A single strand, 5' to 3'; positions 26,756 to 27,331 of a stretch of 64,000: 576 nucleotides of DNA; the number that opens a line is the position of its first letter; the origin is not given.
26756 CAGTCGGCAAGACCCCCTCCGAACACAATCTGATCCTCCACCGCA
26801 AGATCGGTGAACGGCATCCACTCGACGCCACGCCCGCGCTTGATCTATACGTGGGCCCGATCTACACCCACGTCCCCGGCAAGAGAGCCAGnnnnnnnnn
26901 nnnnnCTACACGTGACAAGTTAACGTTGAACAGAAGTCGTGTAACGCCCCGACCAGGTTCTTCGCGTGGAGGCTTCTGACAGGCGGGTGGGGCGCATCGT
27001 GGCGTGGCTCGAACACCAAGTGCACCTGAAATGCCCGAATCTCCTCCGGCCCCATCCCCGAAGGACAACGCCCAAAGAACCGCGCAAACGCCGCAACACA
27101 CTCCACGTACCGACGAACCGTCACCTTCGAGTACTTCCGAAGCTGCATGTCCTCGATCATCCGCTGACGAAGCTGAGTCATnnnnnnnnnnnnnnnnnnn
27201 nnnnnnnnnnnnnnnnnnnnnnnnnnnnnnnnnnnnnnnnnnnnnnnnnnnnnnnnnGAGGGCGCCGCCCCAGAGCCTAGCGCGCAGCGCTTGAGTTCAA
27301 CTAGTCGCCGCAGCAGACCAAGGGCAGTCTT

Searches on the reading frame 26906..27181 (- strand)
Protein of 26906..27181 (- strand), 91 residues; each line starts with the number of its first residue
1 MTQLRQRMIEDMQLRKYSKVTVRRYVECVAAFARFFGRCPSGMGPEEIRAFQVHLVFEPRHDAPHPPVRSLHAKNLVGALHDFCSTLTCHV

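Call 14: search_protein_families(library=pfam, proteins=[window:26906-27181:-], max_evalue=0.01)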
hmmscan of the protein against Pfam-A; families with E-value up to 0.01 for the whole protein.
window:26906-27181:- (91 aa): 1 family
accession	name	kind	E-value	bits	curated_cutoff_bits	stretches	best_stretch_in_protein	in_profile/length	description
PF13495.12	Phage_int_SAM_4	-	4.2e-12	46.7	27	1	4-61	1-59/85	Phage integrase, N-terminal SAM-like domain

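Call 26: search_protein_families(library=ncbifam, proteins=[window:26906-27181:-], max_evalue=1)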
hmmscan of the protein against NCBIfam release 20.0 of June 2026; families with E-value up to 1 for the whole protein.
window:26906-27181:- (91 aa): 3 families
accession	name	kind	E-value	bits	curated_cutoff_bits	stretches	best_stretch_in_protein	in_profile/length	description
TIGR02249.1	integrase_gron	subfamily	0.00018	21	265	1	7-58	4-56/315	integron integrase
NF011946.0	PRK15417.1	equivalog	0.00026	20.2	435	1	7-59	19-72/337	integron integrase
NF040815.2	recomb_XerA_Arch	equivalog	0.0019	17.8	220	1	8-56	3-51/263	site-specific tyrosine recombinase/integron integrase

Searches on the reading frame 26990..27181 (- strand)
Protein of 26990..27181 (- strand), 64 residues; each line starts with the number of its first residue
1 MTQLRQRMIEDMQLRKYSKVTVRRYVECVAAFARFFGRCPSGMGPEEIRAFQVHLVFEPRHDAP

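Call 65: find_homologous_proteins(query=window:26990-27181:-, max_evalue=0.001)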
Query window:26990-27181:- (64 aa): 15 proteins with E <= 0.001 among 19 candidates.
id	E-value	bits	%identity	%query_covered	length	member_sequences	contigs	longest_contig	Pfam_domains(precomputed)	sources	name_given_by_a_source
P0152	7.7e-36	138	100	100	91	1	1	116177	PF13495.13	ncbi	-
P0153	1.1e-12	65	56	100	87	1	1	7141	PF13495.13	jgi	jgi:hypothetical protein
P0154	1.7e-11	61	57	88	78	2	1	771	PF13495.13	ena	-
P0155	3.4e-10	57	53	94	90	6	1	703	PF13495.13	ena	-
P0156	1.5e-9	55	54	88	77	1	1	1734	PF13495.13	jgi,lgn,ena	-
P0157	1.4e-8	52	52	98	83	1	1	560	PF13495.13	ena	-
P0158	4.0e-8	51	50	94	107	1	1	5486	PF13495.13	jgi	jgi:integrase/recombinase XerD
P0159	6.3e-8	50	47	100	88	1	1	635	PF13495.13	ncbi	-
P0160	4.7e-7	47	48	94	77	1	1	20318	PF13495.13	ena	-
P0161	7.9e-7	47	51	86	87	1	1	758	PF13495.13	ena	-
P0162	1.2e-6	46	48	94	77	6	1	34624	PF13495.13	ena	-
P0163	1.3e-6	46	48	98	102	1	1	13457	PF13495.13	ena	-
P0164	2.3e-5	42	51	80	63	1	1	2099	PF13495.13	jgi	-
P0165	1.5e-4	40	42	100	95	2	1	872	PF13495.13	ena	-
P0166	5.8e-4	38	42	100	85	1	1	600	PF13495.13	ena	-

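Call 66: find_encoding_contigs(protein=P0153, flank=5000, max_places=2)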
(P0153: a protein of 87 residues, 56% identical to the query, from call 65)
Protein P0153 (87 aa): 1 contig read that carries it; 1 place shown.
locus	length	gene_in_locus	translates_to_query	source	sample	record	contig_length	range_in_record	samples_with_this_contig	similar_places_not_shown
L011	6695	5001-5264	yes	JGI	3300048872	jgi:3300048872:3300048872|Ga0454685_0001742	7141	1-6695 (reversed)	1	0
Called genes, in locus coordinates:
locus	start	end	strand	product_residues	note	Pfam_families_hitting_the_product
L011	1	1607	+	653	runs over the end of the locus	PF01527:HTH_Tnp_1 (faint), PF13384:HTH_23 (faint), PF13518:HTH_28 (weak), PF13565:HTH_32, PF00665:rve, PF24764:rva_4 (weak), PF13683:rve_3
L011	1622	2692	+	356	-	-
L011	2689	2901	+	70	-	-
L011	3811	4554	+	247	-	PF13620:CarboxypepD_reg, PF22904:NOMO1-like_2nd (faint)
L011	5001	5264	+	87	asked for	PF13495:Phage_int_SAM_4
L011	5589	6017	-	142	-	PF13340:DUF4096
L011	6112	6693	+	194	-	?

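Call 67: find_encoding_contigs(protein=P0162, flank=5000, max_places=2)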
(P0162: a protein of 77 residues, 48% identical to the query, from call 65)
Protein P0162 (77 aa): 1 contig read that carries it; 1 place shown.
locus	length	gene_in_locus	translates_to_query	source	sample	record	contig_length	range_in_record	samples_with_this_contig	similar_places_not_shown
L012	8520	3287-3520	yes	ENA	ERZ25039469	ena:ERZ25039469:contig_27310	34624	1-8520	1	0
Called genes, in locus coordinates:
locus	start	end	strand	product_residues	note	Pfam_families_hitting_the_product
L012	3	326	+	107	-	?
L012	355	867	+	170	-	PF03150:CCP_MauG (faint)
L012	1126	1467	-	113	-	-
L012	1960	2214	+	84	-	-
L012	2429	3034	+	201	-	PF13577:SnoaL_4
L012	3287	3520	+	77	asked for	PF13495:Phage_int_SAM_4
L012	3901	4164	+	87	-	PF00589:Phage_integrase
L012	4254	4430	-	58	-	-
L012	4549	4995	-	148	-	-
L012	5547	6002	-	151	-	-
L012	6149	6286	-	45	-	-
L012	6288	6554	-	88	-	-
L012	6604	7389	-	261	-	-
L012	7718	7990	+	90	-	PF15731:MqsA_antitoxin (weak), PF20432:Xre-like-HTH (weak), PF01381:HTH_3, PF13560:HTH_31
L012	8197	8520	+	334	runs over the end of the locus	-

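Call 68: find_encoding_contigs(protein=P0160, flank=5000, max_places=2)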
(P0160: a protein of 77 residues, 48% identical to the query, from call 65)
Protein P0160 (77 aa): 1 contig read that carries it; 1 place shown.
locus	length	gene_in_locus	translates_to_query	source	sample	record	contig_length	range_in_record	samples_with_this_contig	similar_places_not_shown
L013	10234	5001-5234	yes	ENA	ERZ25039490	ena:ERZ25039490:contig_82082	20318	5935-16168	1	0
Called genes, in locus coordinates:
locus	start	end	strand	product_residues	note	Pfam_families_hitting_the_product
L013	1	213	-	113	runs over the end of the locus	-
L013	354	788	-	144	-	PF00903:Glyoxalase, PF22677:Ble-like_N (weak), PF13669:Glyoxalase_4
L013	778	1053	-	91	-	-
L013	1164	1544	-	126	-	-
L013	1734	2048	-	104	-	PF00583:Acetyltransf_1 (weak)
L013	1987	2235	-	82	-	-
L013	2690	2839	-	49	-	PF04365:BrnT_toxin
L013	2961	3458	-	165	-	-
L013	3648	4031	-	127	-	PF00903:Glyoxalase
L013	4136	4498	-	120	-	PF05016:ParE_toxin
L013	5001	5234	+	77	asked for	PF13495:Phage_int_SAM_4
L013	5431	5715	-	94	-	-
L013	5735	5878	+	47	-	-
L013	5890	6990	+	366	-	PF14319:Zn_Tnp_IS91, PF04986:Y2_Tnp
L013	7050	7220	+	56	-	-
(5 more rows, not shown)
